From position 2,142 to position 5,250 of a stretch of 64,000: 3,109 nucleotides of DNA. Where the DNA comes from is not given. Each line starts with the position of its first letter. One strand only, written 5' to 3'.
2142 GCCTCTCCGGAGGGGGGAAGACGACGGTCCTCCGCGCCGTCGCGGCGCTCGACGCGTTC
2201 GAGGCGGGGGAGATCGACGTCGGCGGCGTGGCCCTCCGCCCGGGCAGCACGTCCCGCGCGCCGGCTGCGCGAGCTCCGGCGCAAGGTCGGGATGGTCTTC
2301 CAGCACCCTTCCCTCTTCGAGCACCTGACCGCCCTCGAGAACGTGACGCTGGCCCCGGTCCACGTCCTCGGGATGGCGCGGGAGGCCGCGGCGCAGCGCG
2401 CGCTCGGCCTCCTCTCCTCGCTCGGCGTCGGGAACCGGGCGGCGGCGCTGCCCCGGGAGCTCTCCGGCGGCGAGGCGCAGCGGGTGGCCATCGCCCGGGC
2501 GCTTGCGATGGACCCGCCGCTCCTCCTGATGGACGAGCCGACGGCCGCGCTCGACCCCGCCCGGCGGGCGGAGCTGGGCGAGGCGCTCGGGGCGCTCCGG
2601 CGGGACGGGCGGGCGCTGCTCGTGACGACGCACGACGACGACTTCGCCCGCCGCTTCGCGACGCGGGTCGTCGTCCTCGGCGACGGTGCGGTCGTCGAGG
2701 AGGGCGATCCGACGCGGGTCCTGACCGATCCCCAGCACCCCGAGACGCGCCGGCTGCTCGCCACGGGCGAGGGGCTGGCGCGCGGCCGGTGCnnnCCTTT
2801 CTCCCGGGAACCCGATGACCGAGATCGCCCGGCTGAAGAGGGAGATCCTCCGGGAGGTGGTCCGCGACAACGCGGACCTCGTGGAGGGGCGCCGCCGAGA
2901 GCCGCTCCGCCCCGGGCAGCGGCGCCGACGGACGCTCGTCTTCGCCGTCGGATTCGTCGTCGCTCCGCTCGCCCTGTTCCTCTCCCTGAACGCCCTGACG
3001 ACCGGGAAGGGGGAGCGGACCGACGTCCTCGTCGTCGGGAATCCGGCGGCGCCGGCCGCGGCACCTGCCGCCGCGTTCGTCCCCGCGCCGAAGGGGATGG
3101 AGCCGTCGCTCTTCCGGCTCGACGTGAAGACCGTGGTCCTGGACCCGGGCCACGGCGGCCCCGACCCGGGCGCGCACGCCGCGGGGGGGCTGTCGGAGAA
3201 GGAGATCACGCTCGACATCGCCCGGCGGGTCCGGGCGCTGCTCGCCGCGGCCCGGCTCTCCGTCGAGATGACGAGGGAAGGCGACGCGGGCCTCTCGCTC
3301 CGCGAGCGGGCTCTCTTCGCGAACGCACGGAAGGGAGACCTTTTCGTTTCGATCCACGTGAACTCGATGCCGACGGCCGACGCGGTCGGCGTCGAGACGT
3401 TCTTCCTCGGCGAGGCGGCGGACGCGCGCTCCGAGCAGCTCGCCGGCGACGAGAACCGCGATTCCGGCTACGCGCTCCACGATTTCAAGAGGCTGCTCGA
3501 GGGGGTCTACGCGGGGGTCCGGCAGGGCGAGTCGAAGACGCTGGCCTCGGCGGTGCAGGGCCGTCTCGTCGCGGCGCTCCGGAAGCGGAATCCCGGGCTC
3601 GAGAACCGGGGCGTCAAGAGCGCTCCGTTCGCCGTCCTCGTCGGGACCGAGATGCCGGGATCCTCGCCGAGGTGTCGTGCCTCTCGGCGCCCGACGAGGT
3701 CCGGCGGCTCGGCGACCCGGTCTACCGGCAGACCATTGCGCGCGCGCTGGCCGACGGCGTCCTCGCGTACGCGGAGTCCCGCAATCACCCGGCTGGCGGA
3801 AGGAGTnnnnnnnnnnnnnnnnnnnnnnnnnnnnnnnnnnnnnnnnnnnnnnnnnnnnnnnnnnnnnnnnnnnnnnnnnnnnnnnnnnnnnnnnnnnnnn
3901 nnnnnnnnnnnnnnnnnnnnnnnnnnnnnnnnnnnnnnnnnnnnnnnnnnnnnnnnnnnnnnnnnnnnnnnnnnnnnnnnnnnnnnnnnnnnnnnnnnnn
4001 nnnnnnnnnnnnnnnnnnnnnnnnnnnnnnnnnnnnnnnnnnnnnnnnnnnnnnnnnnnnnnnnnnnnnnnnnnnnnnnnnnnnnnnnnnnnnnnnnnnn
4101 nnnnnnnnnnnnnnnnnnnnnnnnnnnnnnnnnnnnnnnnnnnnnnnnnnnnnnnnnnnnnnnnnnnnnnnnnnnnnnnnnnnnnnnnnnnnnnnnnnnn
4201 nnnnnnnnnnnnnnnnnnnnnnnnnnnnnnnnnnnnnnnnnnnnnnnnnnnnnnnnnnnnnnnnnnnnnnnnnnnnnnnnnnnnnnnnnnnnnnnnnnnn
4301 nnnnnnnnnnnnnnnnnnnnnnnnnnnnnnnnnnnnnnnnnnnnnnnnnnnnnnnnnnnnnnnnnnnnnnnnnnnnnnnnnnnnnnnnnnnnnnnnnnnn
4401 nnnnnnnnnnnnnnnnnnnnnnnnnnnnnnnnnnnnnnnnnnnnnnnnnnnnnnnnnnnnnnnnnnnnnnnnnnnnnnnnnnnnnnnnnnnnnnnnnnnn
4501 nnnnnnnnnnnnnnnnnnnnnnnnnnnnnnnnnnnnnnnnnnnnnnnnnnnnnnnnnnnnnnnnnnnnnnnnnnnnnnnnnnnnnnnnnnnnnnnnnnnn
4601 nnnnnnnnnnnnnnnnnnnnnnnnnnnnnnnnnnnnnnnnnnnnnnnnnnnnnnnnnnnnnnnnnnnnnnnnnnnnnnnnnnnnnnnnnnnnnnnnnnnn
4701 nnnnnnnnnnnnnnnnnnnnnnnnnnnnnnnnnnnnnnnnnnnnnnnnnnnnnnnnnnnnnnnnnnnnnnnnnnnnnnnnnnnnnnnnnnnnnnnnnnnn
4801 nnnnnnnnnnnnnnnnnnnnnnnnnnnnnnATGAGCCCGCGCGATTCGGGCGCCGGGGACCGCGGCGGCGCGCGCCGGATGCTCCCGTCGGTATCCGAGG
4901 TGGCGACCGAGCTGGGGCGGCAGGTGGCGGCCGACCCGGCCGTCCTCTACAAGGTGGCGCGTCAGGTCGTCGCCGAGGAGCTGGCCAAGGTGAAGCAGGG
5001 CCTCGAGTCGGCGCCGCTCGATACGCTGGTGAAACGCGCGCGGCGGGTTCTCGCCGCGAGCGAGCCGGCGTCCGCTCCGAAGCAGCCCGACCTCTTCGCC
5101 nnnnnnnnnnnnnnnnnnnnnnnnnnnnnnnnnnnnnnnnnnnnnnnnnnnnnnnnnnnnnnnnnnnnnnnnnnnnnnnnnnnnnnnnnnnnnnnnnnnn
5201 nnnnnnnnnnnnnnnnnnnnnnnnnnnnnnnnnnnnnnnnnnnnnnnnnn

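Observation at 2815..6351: MamK-family actin translationally coupled to a Pro-rich bitopic SPOR protein, downstream of an AmiC amidase, outside any magnetosome context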

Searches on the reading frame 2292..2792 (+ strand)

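Call 5: search_protein_families(library=pfam, proteins=[window:2292-2792:+], max_evalue=0.01)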
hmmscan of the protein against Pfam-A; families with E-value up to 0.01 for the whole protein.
window:2292-2792:+ (167 aa): 3 families
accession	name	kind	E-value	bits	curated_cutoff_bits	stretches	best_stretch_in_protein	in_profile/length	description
PF00005.33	ABC_tran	-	2.4e-15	57.8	25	1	1-85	63-137/137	ABC transporter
PF13304.12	AAA_21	-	1.3e-08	35.7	27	1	47-116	228-300/304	AAA domain, putative AbiEii toxin, Type IV TA system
PF02463.25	SMC_N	-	3e-05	24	40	1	56-122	136-205/220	RecF/RecN/SMC N terminal domain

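Call 6: search_protein_families(library=ncbifam, proteins=[window:2292-2792:+], max_evalue=0.01)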
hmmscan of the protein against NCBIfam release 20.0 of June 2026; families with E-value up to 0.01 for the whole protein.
window:2292-2792:+ (167 aa): 184 families (the best 25 are shown)
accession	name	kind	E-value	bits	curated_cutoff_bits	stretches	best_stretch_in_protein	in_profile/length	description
TIGR03005.1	ectoine_ehuA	equivalog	2.7e-44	151.3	345.4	1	1-157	91-248/252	ectoine/hydroxyectoine ABC transporter ATP-binding protein EhuA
NF007027.0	PRK09493.1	equivalog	2.4e-43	148.2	379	1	1-155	81-235/240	glutamine ABC transporter ATP-binding protein GlnQ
NF007908.0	PRK10619.1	equivalog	1.7e-42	145.4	466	1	1-157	96-253/257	histidine ABC transporter ATP-binding protein HisP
NF008428.0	PRK11264.1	equivalog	1.1e-41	142.7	406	1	2-157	90-245/250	L-cystine ABC transporter ATP-binding protein TcyN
NF008338.0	PRK11124.1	equivalog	9.9e-39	133.3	369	1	1-152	86-236/242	arginine ABC transporter ATP-binding protein ArtP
TIGR01186.1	proV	subfamily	3.4e-34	118.5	326.6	1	1-149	75-223/363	betaine/proline/choline family ABC transporter ATP-binding protein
TIGR02673.1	FtsE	equivalog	2.3e-30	105.9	264.85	1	1-132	83-213/214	cell division ATP-binding protein FtsE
TIGR00972.1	3a0107s01c2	equivalog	3.1e-29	102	343.2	1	1-157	86-244/248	phosphate ABC transporter ATP-binding protein PstB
TIGR03265.1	PhnT2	equivalog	4.4e-29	101.8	457.7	1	1-149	80-228/353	putative 2-aminoethylphosphonate ABC transporter ATP-binding protein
TIGR01187.1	potA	subfamily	2e-28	99.4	355.6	1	1-148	46-193/325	polyamine ABC transporter ATP-binding protein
TIGR02314.1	ABC_MetN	equivalog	8.5e-28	97.3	499.7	1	1-154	86-239/343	methionine ABC transporter ATP-binding protein MetN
TIGR04521.1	ECF_ATPase_2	equivalog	1.9e-27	96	330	1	1-151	88-240/279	energy-coupling factor transporter ATPase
NF007480.0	PRK10070.1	equivalog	3.3e-27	95.3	444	1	1-153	110-262/400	glycine betaine/L-proline ABC transporter ATP-binding protein ProV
TIGR02315.1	ABC_phnC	equivalog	5.5e-27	94.7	266.1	1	1-143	83-233/243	phosphonate ABC transporter ATP-binding protein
TIGR03415.1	ABC_choXWV_ATP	equivalog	9e-27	94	483.75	1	1-154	110-263/382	choline ABC transporter ATP-binding protein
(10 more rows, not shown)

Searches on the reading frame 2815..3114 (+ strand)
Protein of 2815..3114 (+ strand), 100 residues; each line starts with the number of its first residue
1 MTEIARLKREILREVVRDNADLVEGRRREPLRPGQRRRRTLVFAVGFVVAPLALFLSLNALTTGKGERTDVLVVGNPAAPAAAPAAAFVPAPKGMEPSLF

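Call 45: search_protein_families(library=pfam, proteins=[window:2815-3114:+], max_evalue=10)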
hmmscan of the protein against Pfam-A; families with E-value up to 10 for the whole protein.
seq(100 aa): 3 families
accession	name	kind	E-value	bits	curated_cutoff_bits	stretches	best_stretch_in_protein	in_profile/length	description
PF23714.1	Rv3627c_N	-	0.047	14.1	27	1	31-84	1-54/58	Carboxypeptidase Rv3627c-like, N-terminal domain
PF08776.16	VASP_tetra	-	0.1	12.6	25.8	1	3-17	3-17/36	VASP tetramerisation domain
PF11239.13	DUF3040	-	0.13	13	24.7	1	9-56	12-60/84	Protein of unknown function (DUF3040)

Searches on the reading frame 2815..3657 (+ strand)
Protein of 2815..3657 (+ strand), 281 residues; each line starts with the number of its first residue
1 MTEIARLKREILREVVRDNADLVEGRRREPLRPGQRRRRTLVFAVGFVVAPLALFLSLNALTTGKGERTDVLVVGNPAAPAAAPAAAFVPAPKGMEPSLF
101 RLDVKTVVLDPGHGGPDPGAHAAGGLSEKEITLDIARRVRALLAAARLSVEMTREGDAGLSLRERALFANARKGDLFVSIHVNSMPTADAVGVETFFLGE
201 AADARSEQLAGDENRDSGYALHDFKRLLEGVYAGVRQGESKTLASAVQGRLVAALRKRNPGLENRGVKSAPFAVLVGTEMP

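Call 5: search_protein_families(library=pfam, proteins=[window:2815-3657:+], max_evalue=0.01)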
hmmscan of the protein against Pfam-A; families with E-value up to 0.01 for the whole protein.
window:2815-3657:+ (281 aa): 1 family
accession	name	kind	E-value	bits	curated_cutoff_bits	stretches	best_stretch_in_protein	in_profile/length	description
PF01520.23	Amidase_3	-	1e-36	127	27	1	107-281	1-137/174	N-acetylmuramoyl-L-alanine amidase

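Call 6: search_protein_families(library=ncbifam, proteins=[window:2815-3657:+], max_evalue=0.01)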
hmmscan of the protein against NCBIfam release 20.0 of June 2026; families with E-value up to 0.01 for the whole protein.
window:2815-3657:+ (281 aa): 5 families
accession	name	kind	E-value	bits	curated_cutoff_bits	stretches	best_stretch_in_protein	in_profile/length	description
TIGR02883.1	spore_cwlD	equivalog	1.1e-23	84.4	221.55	1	105-209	1-117/189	N-acetylmuramoyl-L-alanine amidase CwlD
NF007652.1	PRK10319.1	equivalog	2.8e-20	72.7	400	1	105-215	58-171/291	N-acetylmuramoyl-L-alanine amidase AmiA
NF038267.1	amidase_AmiC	exception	2.2e-17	62.8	700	1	107-201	189-284/407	N-acetylmuramoyl-L-alanine amidase AmiC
NF007751.0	PRK10431.1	equivalog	9.8e-17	60.6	532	1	106-200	193-288/445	N-acetylmuramoyl-L-alanine amidase AmiB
NF038140.1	amidase_Rv3717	exception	1.1e-08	34.8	335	1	119-189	58-130/233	Rv3717 family N-acetylmuramoyl-L-alanine amidase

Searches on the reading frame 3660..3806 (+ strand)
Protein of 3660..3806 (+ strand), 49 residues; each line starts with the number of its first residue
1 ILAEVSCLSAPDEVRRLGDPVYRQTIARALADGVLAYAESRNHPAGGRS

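Call 5: search_protein_families(library=pfam, proteins=[window:3660-3806:+], max_evalue=0.01)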
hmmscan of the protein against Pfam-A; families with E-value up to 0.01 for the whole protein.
window:3660-3806:+ (49 aa): 0 families

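Call 6: search_protein_families(library=ncbifam, proteins=[window:3660-3806:+], max_evalue=0.01)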
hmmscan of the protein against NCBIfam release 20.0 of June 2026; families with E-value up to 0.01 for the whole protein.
window:3660-3806:+ (49 aa): 2 families
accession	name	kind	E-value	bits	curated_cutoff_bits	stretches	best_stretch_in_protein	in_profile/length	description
NF007652.1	PRK10319.1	equivalog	5.3e-06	25.9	400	1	1-40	241-280/291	N-acetylmuramoyl-L-alanine amidase AmiA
TIGR02883.1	spore_cwlD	equivalog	5.7e-05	23.3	221.55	1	1-37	153-189/189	N-acetylmuramoyl-L-alanine amidase CwlD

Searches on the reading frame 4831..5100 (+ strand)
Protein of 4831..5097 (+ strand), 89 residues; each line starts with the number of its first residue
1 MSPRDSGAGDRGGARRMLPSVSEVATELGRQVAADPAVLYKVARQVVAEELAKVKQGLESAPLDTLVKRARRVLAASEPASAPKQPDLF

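Call 41: find_homologous_proteins(query=window:4831-5097:+, max_evalue=0.001)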
Query seq(89 aa) (89 aa): 4 proteins with E <= 0.001 among 19 candidates.
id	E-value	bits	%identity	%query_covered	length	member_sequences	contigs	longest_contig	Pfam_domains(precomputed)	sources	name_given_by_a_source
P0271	1.1e-20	91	72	65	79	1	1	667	-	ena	-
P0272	6.8e-20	89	69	80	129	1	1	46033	-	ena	-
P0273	6.8e-19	86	92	56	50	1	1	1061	-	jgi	jgi:hypothetical protein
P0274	1.6e-18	85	61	97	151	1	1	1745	-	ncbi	ncbi:MAG TPA: hypothetical protein VF425_06075, partial [Thermoanaerobaculia bacterium]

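Call 45: search_protein_families(library=pfam, proteins=[window:4831-5097:+], max_evalue=10)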
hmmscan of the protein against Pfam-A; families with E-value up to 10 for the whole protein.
seq(89 aa): 0 families

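Call 58: predict_structure(alignment_id=A1)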
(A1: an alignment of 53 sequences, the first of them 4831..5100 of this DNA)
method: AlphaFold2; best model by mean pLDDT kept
length: 90 residues; sequences in the alignment: 53
mean_pLDDT: 80.1   pTM: 0.63
mean pLDDT of the five models: 80.1, 80.0, 79.1, 78.2, 76.6
residues with pLDDT >= 90: 50; 70-90: 11; 50-70: 17; < 50: 12
segments of 3 or more residues with pLDDT < 50: 81-84
pLDDT, mean of each block of 10 residues (from residue 1): 49 69 96 93 96 91 95 79 51
secondary structure, 60 per line:
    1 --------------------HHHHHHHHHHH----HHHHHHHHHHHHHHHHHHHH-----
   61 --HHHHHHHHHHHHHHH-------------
elements in order: H21-31 H36-55 H63-77

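Call 62: fold_search(model_id=the predicted structure, library=pdb)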
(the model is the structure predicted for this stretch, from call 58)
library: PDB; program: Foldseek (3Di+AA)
matches with E <= 10: 177; with E <= 0.001: 0
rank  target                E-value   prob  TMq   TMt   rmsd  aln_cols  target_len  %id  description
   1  2l2d_MODEL_1_A        8.9e-01  0.30  0.34  0.40  12.0        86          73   10  Solution NMR Structure of human UBA-like domain of OTUD7A_11_83, NESG target HT6304A/OCSP target OTUD7A_11_83/ (released 2010-09-01)
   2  6jcy_F                1.4e+00  0.44  0.49  0.30   5.2        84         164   13  Mycobacterium tuberculosis RNA polymerase transcription initiation open complex with a chimeric ECF sigma factor sigH/ (released 2019-05-29)
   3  7px9_D                2.1e+00  0.33  0.39  0.10   4.1        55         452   14  Substrate-engaged mycobacterial Proteasome-associated ATPase - focused 3D refinement (state A) (released 2022-01-19)
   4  4a56                  2.1e+00  0.15  0.32  0.31   7.5        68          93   15  Crystal structure of the type 2 secretion system pilotin from Klebsiella Oxytoca (released 2011-12-07)
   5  3wcn_A                2.4e+00  0.54  0.55  0.13   3.2        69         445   19  Crystal structure of the depentamerized mutant of selenocysteine synthase SelA (released 2014-01-22)
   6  6jcx_F                2.5e+00  0.30  0.47  0.26   4.3        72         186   12  Mycobacterium tuberculosis transcription initiation complex with ECF sigma factor sigma H and 6nt RNA (released 2019-05-29)
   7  6hcg_P                2.5e+00  0.13  0.32  0.31   7.9        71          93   17  Klebsiella pneumoniae type II secretion system outer membrane complex. PulD, PulS and PulC HR domain. (released 2019-11-27)
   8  6kon_F                2.7e+00  0.33  0.51  0.29   4.5        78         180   13  Mycobacterium tuberculosis initial transcription complex comprising sigma H and 5'-OH RNA of 5 nt (released 2020-03-11)
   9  5c3c_B                2.9e+00  0.30  0.44  0.20   3.0        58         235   17  Structural characterization of a newly identified component of alpha-carboxysomes: The AAA+ domain Protein cso-CbbQ (released 2015-11-18)
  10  9q1h_A                2.9e+00  0.10  0.26  0.34   7.8        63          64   21  A7 minibinder in complex with Abp2D (released 2025-09-17)
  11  9oa2_V                2.9e+00  0.10  0.32  0.27  11.0        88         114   16  Ecoli DnaB helicase and Phage Lambda loader P with ADP-Mg in a 6:6 stoichiometry ratio. (released 2025-07-16)
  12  2iie_A                3.0e+00  0.16  0.34  0.17  10.7        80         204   12  single chain Integration Host Factor protein (scIHF2) in complex with DNA (released 2007-02-20)
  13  3x38_B                3.2e+00  0.20  0.40  0.44   4.2        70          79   10  Crystal structure of the C-terminal domain of Sld7 (released 2015-08-19)
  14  5c3c_A                3.2e+00  0.20  0.36  0.17   3.7        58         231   16  Structural characterization of a newly identified component of alpha-carboxysomes: The AAA+ domain Protein cso-CbbQ (released 2015-11-18)
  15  9lp2_E                3.4e+00  0.12  0.31  0.39   6.0        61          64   15  Crystal structure of de novo designed amantadine induced heterodimer dAID23.4 (released 2025-12-17)
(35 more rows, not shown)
